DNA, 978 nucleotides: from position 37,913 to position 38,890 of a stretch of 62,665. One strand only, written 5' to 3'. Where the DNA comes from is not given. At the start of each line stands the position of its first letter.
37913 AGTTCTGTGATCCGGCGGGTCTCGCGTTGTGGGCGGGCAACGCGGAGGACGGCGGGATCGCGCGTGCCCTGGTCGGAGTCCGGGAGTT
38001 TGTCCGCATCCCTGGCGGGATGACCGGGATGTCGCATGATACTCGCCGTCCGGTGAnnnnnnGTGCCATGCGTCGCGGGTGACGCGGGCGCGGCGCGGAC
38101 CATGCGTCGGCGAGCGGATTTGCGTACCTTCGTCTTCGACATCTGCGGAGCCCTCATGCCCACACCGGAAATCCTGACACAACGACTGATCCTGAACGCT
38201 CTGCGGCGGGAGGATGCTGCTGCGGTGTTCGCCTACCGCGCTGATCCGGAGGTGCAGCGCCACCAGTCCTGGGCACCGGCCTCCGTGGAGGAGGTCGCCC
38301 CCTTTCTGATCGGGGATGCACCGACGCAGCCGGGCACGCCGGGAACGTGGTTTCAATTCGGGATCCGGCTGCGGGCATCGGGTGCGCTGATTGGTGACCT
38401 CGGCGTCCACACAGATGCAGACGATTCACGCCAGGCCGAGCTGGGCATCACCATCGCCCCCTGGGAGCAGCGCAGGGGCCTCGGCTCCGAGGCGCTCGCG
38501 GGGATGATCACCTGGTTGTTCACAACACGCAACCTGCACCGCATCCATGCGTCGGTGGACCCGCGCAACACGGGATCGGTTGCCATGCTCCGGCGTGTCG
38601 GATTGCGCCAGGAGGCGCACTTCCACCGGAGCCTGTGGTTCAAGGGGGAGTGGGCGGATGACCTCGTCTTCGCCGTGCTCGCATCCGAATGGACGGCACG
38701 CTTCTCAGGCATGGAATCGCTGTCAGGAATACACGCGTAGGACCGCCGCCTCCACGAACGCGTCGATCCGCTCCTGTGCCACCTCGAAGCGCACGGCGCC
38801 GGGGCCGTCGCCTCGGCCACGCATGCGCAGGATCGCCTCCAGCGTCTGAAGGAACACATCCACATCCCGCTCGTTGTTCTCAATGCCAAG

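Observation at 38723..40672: SufS-like protein that looks like a single-chain pseudo-dimer with complementary halves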

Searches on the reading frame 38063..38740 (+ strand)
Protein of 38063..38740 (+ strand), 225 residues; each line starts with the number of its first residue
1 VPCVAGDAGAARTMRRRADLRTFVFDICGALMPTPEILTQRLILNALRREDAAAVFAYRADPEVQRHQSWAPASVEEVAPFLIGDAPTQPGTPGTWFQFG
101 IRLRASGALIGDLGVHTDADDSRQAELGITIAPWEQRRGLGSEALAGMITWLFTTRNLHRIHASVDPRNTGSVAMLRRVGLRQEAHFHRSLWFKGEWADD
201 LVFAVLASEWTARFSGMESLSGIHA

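Call 40: search_protein_families(library=pfam, proteins=[window:38063-38740:+], max_evalue=0.001)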
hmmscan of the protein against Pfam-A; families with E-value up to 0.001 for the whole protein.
window:38063-38740:+ (225 aa): 4 families
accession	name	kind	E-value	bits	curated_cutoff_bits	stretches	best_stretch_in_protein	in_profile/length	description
PF13302.13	Acetyltransf_3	-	2.1e-27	96.9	25.4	1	41-182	1-138/138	Acetyltransferase (GNAT) domain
PF00583.31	Acetyltransf_1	-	3.5e-08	34.2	20.7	1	98-180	37-115/116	Acetyltransferase (GNAT) family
PF13420.13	Acetyltransf_4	-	4.2e-07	30.5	24.3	1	45-201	2-154/155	Acetyltransferase (GNAT) domain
PF13523.12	Acetyltransf_8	-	7.8e-05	22.8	27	1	127-187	82-143/145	Acetyltransferase (GNAT) domain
